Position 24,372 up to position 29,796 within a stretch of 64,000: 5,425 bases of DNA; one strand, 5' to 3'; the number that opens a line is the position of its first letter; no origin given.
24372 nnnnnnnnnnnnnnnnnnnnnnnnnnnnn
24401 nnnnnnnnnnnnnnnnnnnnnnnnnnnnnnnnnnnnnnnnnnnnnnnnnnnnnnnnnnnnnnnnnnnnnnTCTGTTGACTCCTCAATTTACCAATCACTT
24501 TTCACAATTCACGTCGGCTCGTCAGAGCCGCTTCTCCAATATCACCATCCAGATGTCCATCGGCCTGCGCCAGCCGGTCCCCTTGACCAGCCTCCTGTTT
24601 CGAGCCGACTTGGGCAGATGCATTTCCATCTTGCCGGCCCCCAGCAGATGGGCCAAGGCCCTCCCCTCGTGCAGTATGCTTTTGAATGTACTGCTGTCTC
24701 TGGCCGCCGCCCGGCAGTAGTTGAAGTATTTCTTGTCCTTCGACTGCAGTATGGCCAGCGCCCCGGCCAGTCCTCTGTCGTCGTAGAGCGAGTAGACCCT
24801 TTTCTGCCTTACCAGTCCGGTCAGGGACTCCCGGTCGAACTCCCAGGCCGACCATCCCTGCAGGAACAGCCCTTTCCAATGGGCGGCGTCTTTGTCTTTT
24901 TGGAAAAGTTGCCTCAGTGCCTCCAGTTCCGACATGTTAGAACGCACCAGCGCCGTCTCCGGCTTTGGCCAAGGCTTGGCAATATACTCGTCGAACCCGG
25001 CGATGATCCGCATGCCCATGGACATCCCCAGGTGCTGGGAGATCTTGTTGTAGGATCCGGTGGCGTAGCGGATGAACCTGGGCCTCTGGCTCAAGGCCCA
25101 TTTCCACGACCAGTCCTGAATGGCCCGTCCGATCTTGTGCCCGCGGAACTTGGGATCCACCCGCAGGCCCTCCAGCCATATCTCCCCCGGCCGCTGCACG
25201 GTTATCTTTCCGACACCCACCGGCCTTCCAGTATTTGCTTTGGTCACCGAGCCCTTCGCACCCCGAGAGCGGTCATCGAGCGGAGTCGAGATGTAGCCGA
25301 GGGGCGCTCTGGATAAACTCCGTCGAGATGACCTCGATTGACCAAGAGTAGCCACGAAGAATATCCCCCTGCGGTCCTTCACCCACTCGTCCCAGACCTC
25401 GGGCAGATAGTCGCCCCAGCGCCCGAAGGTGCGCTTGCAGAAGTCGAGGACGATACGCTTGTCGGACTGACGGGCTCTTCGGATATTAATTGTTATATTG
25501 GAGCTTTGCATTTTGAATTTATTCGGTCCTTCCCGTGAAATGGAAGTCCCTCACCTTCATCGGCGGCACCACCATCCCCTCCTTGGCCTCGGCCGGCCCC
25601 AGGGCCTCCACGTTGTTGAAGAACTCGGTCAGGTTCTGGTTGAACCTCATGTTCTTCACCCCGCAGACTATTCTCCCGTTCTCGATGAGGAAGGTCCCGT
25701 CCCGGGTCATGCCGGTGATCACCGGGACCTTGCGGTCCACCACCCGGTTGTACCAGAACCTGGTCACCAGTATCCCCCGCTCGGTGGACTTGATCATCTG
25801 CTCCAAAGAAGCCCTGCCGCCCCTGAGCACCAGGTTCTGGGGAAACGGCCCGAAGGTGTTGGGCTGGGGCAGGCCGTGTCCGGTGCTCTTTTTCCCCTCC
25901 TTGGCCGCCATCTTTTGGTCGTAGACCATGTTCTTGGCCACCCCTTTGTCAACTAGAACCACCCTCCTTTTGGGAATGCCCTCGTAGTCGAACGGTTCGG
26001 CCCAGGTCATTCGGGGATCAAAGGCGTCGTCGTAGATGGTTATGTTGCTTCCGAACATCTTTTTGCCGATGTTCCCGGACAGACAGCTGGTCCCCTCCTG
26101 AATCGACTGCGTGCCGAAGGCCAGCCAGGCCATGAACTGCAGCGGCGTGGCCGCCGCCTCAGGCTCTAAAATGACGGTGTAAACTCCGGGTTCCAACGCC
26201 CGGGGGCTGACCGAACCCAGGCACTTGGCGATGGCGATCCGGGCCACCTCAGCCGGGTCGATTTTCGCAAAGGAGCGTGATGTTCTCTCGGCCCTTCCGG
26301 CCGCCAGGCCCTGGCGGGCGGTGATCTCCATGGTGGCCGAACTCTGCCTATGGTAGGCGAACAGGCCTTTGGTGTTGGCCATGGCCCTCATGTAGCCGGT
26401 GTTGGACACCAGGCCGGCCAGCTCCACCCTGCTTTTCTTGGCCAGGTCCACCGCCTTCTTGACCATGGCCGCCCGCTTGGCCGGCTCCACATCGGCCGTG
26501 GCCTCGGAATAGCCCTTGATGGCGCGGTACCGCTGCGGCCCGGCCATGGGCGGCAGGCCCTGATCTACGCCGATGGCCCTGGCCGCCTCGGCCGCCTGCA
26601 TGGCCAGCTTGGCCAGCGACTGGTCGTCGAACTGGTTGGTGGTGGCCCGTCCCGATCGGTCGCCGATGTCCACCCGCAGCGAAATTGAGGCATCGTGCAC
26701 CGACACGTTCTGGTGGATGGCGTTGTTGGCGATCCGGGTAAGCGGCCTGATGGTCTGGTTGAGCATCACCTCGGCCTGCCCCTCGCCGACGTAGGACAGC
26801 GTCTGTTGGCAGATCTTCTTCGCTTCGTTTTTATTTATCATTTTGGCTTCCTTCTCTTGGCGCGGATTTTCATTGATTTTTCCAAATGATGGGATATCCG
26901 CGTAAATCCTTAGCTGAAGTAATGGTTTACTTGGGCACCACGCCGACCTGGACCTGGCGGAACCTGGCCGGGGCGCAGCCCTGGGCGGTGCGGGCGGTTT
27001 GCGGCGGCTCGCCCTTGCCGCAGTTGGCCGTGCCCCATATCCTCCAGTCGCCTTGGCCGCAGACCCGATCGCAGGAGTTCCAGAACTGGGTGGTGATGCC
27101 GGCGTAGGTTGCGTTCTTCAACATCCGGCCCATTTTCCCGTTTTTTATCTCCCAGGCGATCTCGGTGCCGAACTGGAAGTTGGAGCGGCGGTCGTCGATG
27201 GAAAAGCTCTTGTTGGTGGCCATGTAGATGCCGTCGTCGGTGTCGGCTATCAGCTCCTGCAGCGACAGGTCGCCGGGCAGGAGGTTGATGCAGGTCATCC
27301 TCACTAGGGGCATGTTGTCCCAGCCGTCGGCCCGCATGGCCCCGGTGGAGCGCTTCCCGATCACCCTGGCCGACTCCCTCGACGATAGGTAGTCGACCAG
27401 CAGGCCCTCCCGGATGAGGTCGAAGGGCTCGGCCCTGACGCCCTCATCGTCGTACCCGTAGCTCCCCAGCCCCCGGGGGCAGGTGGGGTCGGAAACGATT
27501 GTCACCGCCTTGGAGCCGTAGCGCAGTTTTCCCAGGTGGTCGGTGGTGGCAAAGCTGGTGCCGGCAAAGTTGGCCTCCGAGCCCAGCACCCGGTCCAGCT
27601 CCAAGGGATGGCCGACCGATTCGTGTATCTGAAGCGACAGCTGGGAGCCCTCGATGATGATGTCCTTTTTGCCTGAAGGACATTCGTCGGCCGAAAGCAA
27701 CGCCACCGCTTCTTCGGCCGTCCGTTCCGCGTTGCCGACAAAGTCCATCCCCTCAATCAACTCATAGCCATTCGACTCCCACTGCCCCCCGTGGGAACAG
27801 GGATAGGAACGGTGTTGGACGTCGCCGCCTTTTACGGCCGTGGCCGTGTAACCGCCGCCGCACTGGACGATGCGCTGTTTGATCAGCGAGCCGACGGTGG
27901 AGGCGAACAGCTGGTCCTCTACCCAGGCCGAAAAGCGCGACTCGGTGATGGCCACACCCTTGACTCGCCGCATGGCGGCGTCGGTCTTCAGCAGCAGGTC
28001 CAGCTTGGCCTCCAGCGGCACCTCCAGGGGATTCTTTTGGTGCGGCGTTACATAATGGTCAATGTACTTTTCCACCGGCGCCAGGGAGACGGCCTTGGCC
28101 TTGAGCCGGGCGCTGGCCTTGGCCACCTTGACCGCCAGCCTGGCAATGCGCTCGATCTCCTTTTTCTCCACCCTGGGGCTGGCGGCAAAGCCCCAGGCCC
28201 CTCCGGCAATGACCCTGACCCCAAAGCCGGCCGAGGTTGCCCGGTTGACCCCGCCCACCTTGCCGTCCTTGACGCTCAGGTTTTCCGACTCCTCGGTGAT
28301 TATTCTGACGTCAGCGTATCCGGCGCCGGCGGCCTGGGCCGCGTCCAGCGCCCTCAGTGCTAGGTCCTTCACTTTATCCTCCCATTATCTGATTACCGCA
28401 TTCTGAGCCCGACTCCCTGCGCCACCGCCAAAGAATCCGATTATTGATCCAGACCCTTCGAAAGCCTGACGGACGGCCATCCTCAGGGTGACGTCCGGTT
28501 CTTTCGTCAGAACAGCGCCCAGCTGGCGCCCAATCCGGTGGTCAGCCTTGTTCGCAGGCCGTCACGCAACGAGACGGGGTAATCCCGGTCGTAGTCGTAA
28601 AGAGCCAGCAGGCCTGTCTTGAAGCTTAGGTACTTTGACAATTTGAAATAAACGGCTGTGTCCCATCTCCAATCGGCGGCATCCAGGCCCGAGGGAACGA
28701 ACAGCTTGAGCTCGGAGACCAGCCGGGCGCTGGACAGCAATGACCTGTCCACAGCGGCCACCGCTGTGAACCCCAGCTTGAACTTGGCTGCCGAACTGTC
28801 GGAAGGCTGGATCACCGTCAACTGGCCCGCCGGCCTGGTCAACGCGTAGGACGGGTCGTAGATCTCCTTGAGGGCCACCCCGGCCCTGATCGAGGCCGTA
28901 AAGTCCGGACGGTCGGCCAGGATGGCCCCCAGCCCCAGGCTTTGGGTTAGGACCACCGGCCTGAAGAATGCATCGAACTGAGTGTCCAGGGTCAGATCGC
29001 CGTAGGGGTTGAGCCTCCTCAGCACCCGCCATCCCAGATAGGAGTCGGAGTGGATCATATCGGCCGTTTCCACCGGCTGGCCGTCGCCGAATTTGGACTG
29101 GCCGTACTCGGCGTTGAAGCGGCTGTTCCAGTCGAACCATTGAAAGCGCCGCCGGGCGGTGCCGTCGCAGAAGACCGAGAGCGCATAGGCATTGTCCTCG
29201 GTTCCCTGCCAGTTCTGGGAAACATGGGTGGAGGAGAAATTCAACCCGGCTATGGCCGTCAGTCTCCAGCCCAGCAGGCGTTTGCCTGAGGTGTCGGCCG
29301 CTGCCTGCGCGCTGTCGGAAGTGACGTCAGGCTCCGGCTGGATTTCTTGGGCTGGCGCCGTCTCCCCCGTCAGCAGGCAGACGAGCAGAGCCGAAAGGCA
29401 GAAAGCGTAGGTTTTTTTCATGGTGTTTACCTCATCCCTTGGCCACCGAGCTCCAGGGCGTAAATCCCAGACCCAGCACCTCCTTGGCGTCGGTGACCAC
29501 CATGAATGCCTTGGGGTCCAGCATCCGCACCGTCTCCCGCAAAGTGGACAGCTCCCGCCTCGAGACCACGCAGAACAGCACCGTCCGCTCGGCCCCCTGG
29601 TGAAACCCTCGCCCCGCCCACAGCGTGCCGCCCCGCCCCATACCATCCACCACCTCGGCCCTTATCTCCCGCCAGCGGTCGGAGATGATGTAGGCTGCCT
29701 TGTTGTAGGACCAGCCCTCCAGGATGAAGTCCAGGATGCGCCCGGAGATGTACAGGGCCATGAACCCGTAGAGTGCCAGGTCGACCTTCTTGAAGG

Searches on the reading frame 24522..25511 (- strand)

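Call 53: search_protein_families(library=pfam, proteins=[window:24522-25511:-], max_evalue=0.0001)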
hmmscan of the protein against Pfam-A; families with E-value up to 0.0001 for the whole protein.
window:24522-25511:- (329 aa): 1 family
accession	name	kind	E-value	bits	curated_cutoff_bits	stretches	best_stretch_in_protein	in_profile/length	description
PF00583.31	Acetyltransf_1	-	1.5e-07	32.1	20.7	1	82-161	29-110/116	Acetyltransferase (GNAT) family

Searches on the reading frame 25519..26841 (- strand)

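Call 53: search_protein_families(library=pfam, proteins=[window:25519-26841:-], max_evalue=0.0001)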
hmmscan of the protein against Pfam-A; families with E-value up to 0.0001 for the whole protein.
window:25519-26841:- (440 aa): 3 families
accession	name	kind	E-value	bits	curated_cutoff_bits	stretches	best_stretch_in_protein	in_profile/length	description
PF19289.4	PmbA_TldD_3rd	-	1.7e-49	168.4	22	1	218-437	1-220/220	PmbA/TldA metallopeptidase C-terminal domain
PF01523.21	PmbA_TldD_1st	-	2.7e-06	27.9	20.9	1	29-87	7-65/65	PmbA/TldA metallopeptidase domain 1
PF19290.4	PmbA_TldD_2nd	-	2.5e-05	25.1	20.9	0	116-208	4-106/109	PmbA/TldA metallopeptidase central domain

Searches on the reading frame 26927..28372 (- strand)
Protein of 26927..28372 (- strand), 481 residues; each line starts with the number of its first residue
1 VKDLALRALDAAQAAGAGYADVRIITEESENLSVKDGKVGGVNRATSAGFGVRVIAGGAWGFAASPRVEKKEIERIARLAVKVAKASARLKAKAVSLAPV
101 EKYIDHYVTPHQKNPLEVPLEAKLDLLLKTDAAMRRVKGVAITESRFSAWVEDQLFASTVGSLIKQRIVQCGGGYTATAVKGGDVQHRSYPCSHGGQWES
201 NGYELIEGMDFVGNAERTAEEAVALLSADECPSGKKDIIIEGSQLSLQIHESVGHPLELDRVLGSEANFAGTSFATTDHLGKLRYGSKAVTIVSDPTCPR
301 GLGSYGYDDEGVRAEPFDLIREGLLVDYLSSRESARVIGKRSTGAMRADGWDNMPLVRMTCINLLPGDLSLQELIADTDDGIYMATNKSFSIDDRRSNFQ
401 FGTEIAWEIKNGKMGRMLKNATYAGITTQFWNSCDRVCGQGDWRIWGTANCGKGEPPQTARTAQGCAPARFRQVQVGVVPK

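Call 53: search_protein_families(library=pfam, proteins=[window:26927-28372:-], max_evalue=0.0001)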
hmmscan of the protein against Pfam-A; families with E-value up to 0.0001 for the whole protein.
window:26927-28372:- (481 aa): 3 families
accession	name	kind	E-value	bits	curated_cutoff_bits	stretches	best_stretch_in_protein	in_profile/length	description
PF19289.4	PmbA_TldD_3rd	-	1.9e-37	129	22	1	233-461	1-203/220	PmbA/TldA metallopeptidase C-terminal domain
PF01523.21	PmbA_TldD_1st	-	1e-14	54.8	20.9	1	20-84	1-65/65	PmbA/TldA metallopeptidase domain 1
PF19290.4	PmbA_TldD_2nd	-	1.8e-12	48.1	20.9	1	114-226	2-109/109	PmbA/TldA metallopeptidase central domain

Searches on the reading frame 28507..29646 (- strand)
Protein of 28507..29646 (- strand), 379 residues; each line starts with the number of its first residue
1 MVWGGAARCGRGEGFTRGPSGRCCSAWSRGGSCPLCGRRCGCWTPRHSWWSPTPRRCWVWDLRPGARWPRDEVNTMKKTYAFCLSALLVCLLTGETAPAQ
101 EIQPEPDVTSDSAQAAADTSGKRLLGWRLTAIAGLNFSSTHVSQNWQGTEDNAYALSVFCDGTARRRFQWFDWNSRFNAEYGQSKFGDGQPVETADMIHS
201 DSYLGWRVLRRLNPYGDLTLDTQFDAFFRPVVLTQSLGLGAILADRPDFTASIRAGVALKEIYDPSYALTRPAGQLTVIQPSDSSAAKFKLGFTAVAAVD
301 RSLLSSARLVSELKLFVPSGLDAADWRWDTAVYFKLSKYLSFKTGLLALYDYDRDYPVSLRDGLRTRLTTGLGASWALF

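Call 53: search_protein_families(library=pfam, proteins=[window:28507-29646:-], max_evalue=0.0001)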
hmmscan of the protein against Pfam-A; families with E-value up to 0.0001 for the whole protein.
window:28507-29646:- (379 aa): 1 family
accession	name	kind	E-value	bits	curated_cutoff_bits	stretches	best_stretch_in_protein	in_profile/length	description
PF11276.14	DUF3078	-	2.3e-09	38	25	1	137-225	1-89/92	Protein of unknown function (DUF3078)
